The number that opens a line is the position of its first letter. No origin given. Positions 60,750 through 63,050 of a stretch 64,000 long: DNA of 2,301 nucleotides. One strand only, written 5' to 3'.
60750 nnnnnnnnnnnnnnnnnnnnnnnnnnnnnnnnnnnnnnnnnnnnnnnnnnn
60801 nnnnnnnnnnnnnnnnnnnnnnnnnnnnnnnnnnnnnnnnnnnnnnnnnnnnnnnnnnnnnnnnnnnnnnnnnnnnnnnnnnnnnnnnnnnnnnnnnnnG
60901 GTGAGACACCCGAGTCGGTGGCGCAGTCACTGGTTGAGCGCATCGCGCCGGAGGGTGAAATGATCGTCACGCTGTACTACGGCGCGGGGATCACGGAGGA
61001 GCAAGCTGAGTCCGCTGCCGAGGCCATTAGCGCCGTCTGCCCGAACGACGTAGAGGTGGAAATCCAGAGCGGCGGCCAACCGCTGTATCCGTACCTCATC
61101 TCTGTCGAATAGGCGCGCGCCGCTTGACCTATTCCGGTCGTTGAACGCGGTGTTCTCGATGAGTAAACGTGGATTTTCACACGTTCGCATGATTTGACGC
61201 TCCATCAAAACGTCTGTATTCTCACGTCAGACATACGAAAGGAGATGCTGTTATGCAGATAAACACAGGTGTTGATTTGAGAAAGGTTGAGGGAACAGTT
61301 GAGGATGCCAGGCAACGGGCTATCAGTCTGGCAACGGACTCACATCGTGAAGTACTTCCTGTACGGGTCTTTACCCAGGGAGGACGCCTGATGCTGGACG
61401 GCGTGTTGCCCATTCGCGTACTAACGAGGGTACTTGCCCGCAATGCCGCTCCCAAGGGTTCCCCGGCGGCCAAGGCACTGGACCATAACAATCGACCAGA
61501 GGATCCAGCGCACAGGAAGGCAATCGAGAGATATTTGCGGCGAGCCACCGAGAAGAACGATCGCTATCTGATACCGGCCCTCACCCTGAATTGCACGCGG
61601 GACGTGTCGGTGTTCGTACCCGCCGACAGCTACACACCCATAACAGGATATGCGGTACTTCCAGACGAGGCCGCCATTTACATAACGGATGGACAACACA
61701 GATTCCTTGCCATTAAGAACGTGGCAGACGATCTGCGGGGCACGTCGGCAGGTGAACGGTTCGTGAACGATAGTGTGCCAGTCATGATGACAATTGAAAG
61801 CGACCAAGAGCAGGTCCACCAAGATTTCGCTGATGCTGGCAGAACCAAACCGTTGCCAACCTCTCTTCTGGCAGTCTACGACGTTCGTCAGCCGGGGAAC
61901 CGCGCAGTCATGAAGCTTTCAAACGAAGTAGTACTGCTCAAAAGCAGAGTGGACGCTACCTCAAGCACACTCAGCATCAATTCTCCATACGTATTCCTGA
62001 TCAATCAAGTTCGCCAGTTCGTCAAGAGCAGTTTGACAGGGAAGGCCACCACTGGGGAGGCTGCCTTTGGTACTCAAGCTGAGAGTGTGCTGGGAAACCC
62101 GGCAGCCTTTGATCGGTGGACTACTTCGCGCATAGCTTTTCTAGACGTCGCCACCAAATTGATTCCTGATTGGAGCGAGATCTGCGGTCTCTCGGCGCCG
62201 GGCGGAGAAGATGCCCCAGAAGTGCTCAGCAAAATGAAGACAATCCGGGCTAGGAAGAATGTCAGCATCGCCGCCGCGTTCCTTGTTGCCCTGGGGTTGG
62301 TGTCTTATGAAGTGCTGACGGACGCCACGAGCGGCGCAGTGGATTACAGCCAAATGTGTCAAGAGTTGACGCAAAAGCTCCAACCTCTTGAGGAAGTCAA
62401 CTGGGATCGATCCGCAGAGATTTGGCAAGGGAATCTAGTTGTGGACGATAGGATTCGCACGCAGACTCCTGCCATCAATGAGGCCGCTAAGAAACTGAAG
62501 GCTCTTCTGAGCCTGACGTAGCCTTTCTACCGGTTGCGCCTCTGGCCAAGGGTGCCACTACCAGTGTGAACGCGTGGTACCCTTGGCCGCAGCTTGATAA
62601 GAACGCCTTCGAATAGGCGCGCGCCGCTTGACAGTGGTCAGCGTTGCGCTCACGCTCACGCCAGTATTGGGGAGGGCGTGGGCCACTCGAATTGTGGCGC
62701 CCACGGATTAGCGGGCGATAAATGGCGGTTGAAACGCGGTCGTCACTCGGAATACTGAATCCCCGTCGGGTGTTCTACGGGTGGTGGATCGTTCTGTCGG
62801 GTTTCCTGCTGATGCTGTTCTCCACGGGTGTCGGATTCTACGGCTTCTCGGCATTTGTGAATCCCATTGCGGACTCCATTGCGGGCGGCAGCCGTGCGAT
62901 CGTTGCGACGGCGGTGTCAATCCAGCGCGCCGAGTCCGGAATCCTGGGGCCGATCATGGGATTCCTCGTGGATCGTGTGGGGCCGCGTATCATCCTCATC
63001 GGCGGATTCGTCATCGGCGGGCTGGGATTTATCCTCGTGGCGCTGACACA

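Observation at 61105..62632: Stand-alone DndB-like DGQHR gene on a 1.5-kb low-GC cassette bounded by perfect 24-bp direct repeats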

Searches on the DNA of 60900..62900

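Call 83: search_rna_families(source=window, start=60900, end=62900, threshold=evalue, max_evalue=1)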
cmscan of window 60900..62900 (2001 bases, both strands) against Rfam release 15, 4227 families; matches with E-value up to 1: 0.
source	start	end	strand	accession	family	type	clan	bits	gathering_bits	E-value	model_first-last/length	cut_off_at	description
